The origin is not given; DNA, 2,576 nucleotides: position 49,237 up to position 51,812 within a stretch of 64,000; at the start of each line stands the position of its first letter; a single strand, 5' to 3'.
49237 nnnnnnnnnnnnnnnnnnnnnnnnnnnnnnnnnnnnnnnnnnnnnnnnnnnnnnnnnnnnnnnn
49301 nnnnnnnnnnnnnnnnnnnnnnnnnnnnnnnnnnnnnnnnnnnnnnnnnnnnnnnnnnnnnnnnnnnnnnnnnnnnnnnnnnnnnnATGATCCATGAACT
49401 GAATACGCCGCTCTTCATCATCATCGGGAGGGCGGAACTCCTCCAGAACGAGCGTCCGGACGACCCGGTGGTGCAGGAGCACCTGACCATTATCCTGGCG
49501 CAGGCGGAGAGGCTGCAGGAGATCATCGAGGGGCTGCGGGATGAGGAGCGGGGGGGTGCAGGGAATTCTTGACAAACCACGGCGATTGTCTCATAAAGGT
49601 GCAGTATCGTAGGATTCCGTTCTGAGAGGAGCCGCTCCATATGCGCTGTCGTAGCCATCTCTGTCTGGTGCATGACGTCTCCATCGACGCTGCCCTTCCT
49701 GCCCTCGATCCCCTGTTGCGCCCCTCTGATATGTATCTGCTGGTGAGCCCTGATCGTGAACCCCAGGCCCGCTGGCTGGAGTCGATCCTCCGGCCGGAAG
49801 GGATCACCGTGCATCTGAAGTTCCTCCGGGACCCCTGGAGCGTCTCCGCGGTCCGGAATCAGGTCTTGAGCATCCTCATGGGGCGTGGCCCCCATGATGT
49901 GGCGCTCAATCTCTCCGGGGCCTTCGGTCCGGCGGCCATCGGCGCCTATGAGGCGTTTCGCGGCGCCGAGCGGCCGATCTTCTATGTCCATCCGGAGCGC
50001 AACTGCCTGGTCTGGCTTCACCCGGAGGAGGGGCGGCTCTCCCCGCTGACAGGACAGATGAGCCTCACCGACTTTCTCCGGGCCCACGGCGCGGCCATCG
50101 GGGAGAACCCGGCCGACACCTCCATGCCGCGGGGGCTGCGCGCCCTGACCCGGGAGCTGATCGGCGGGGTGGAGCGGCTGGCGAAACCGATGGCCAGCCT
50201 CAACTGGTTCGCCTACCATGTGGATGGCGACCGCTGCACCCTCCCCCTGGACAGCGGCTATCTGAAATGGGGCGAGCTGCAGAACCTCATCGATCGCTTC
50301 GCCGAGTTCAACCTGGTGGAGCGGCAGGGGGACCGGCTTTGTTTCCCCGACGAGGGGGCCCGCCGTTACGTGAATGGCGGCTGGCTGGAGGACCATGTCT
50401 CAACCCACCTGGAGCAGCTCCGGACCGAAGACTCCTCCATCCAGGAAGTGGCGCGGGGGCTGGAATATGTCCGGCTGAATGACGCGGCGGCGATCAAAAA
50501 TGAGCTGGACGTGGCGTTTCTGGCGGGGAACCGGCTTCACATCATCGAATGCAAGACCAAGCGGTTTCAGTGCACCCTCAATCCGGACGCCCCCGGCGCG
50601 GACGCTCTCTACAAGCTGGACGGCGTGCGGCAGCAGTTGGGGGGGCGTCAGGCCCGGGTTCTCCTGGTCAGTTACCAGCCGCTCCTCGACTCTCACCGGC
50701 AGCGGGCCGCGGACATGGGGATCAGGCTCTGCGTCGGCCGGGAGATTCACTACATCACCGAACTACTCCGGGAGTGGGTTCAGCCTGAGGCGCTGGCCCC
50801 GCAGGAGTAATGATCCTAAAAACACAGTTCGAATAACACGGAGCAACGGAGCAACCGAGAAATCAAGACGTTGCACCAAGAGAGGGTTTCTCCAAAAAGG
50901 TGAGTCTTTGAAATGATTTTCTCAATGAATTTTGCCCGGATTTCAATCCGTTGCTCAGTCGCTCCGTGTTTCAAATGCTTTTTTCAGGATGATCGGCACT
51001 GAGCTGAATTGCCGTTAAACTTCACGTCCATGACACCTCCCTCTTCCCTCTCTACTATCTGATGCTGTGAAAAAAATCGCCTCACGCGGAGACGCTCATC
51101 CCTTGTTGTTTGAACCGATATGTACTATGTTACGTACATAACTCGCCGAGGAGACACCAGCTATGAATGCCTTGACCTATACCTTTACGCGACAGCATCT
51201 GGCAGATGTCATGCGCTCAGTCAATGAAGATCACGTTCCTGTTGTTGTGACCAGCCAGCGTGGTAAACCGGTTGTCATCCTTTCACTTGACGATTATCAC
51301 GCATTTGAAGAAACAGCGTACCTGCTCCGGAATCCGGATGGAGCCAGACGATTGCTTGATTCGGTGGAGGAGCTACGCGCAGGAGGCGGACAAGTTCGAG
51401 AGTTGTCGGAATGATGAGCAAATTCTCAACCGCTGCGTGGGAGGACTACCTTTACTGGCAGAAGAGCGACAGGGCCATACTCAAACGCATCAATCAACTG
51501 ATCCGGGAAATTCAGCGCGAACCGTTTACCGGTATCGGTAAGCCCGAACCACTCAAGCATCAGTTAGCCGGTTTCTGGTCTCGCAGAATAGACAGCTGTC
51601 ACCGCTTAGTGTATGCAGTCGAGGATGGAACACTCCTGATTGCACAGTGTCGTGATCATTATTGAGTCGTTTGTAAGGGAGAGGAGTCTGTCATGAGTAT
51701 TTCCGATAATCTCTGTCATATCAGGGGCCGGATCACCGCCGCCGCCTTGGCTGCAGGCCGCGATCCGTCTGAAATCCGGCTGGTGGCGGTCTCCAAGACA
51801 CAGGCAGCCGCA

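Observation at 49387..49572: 61-aa DHp-only (H-box) mini-ORF coupled to the NtrC-type activator, next to a hybrid kinase that lacks HPt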

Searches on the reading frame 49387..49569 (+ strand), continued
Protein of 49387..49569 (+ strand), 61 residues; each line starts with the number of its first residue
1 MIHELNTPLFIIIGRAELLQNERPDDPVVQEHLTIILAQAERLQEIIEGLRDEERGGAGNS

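Call 56: fold_search(model_id=the predicted structure, library=pdb)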
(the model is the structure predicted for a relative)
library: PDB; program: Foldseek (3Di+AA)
matches with E <= 10: 137; with E <= 0.001: 0
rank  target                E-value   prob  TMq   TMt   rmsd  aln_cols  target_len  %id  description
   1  8fvu_U                6.7e-01  0.77  0.59  0.49   3.4        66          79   12  Cryo-EM structure of human Needle/NAIP/NLRC4 (R288A) (released 2024-01-03)
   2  9x1x                  1.1e+00  0.80  0.70  0.51   2.8        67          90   24  Crystal structure of de novo designed complement C9 mini-inhibitor form 2 (released 2026-02-18)
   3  1lrz                  1.1e+00  0.75  0.65  0.13   2.6        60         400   25  x-ray crystal structure of staphylococcus aureus femA (released 2002-09-04)
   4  2lpz_MODEL_1_A        1.4e+00  0.47  0.55  0.45   3.7        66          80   14  Atomic model of the Type-III Secretion System Needle (released 2012-05-16)
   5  6ofg_A                1.5e+00  0.47  0.55  0.46   3.7        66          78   14  In vitro polymerized PrgI V67A filaments (released 2019-07-10)
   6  9jfj_B                1.6e+00  0.84  0.68  0.20   1.6        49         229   24  Crystal structure of the cytoplasmic domain of ZraS in ADP-bound form (released 2025-03-26)
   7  6az1_T                1.7e+00  0.75  0.62  0.29   1.8        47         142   15  Cryo-EM structure of the small subunit of Leishmania ribosome bound to paromomycin (released 2017-12-06)
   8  9x1w                  1.7e+00  0.66  0.69  0.51   2.6        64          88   23  Crystal structure of de novo designed complement C9 mini-inhibitor form 1 (released 2026-02-18)
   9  8rxx_ST               1.8e+00  0.80  0.65  0.29   1.9        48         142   14  CRYO-EM STRUCTURE OF LEISHMANIA MAJOR 80S RIBOSOME WITH A/P/E-site tRNA AND mRNA : LM32Cs3H1 sKO STRAIN (released 2024-05-15)
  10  9v1j_so               1.8e+00  0.72  0.62  0.27   1.8        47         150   19  Cryo- EM structure of small subunit (body) of 75S ribosome with P- tRNA from Entamoeba histolytica (released 2025-10-08)
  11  6ofe_A                2.0e+00  0.35  0.54  0.46   3.7        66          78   14  Helical reconstruction of Type III Secretion System Needle filament mutant-PrgI S49A (released 2019-07-10)
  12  9dte_A                2.0e+00  0.20  0.36  0.37   9.9        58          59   22  Crystal Structure of C2-02802 (released 2025-04-23)
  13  9fhl_Q                2.1e+00  0.69  0.61  0.27   1.7        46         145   28  High-resolution cryo-EM structure of Saccharolobus solfataricus 30S ribosomal subunit bound to mRNA and initiator tRNA (released 2025-01-15)
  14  6rwy_L                2.4e+00  0.33  0.56  0.50   3.2        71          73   11  Export apparatus core and inner rod of the Shigella type 3 secretion system (released 2020-02-12)
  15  7ltq_A                2.6e+00  0.75  0.75  0.20   1.8        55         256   25  Crystal Structure of a histidine kinase from Burkholderia ambifaria MC40-6 (released 2021-03-17)
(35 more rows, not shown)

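Call 69: list_cluster_members(proteins=[P0001, P0003, P0004, P0127, P0126, P0125])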
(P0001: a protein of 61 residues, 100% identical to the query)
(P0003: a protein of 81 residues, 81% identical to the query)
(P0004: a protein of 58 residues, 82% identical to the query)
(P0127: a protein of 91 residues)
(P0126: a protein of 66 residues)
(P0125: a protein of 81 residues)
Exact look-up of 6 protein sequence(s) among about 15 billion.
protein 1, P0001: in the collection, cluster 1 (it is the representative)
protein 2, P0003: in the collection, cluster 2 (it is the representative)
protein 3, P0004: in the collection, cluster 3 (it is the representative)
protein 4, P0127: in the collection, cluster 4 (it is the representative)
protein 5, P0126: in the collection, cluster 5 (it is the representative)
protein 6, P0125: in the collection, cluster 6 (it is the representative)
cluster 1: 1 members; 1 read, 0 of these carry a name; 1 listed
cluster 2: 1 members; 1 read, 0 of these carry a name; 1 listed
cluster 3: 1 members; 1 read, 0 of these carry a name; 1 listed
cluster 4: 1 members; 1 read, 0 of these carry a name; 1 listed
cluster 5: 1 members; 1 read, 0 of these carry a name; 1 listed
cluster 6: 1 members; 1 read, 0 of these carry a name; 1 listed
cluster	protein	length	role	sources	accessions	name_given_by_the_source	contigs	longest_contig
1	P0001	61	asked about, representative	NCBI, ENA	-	-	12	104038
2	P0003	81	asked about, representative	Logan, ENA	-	-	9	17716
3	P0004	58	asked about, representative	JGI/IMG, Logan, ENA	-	-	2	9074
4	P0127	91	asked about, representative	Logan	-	-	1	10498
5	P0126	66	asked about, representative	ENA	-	-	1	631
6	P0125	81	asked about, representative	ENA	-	-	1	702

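Call 76: find_encoding_contigs(protein=P0153, flank=5000, max_places=3)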
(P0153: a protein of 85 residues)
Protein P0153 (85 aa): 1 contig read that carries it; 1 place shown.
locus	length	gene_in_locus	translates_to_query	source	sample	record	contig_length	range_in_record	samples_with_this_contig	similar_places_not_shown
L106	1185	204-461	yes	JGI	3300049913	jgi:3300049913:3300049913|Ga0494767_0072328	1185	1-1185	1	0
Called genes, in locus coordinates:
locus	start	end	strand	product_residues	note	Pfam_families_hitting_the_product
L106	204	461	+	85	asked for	PF00512:HisKA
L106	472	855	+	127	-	PF00072:Response_reg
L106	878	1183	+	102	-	?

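Call 77: find_encoding_contigs(protein=P0150, flank=5000, max_places=3)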
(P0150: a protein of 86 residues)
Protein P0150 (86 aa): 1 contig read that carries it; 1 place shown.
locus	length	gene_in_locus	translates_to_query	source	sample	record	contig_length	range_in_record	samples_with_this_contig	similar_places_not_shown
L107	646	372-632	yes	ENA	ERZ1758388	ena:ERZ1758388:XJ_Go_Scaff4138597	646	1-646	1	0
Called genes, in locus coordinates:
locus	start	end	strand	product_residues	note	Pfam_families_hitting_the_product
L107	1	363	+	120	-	?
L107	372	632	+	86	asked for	PF00512:HisKA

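Call 78: search_protein_families(library=pfam, proteins=[L107:1-363:+, L106:472-852:+, L106:878-1183:+, L106:204-458:+, L107:372-629:+], max_evalue=0.01)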
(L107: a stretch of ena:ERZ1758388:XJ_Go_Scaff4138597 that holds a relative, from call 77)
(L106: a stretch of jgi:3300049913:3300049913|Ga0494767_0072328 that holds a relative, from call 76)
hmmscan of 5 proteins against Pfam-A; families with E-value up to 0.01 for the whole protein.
L107:1-363:+ (120 aa): 8 families
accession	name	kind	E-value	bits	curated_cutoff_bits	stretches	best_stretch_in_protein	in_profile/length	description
PF00196.25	GerE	-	3.3e-17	62.3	23.5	1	59-113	2-56/57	Bacterial regulatory proteins, luxR family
PF08281.18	Sigma70_r4_2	-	9e-11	41.7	25.7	1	59-102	10-54/54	Sigma-70, region 4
PF04545.22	Sigma70_r4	-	1e-09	38.2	24.1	1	59-102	4-48/50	Sigma-70, region 4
PF13384.12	HTH_23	-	5.8e-05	23.2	24.6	1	66-97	9-40/50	Homeodomain-like domain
PF13518.12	HTH_28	-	0.00031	21.2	25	1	66-97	4-35/52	Helix-turn-helix domain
PF13936.12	HTH_38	-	0.0018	18.4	27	1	59-97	4-43/44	Helix-turn-helix domain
PF02796.21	HTH_7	-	0.0024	18.4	23.8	1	65-92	12-39/45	Helix-turn-helix domain of resolvase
PF13551.12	HTH_29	-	0.0076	16.8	28.1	0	66-95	3-33/64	Winged helix-turn helix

L106:472-852:+ (127 aa): 1 family
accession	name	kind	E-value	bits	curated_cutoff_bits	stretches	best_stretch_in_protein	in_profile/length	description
PF00072.30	Response_reg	-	1e-24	87.3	30.2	1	5-113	1-108/111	Response regulator receiver domain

L106:878-1183:+ (102 aa): 0 families

L106:204-458:+ (85 aa): 2 families
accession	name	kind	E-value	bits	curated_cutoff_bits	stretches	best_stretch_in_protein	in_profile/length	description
PF00512.31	HisKA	-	2.7e-16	59.8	26.9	1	15-77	3-64/66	His Kinase A (phospho-acceptor) domain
PF23649.1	FKBP15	-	0.007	16.5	27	1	32-70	9-47/224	FK506-binding protein 15-like domain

L107:372-629:+ (86 aa): 1 family
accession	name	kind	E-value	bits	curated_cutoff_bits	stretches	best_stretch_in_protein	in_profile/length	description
PF00512.31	HisKA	-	4.7e-12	46.2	26.9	1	10-64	6-60/66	His Kinase A (phospho-acceptor) domain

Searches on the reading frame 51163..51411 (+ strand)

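Call 3: search_protein_families(library=pfam, proteins=[window:51163-51411:+], max_evalue=1)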
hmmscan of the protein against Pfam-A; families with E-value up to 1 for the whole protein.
window:51163-51411:+ (83 aa): 2 families
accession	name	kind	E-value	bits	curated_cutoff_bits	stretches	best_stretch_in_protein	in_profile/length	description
PF02604.26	PhdYeFM_antitox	-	2.2e-18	66.2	29.8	1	1-74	1-74/74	Antitoxin Phd_YefM, type II toxin-antitoxin system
PF05637.18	Glyco_transf_34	-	0.27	11.4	23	1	20-71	116-167/238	galactosyl transferase GMA12/MNN10 family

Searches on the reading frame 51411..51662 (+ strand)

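Call 3: search_protein_families(library=pfam, proteins=[window:51411-51662:+], max_evalue=1)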
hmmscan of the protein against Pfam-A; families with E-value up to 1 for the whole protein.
window:51411-51662:+ (84 aa): 2 families
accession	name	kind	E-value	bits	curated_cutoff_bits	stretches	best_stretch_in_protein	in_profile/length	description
PF06769.20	YoeB_toxin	-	1.4e-39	134.4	27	1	5-84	1-80/80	YoeB-like toxin of bacterial type II toxin-antitoxin system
PF05016.21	ParE_toxin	-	0.0068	17.4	23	1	13-75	17-76/89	ParE toxin of type II toxin-antitoxin system, parDE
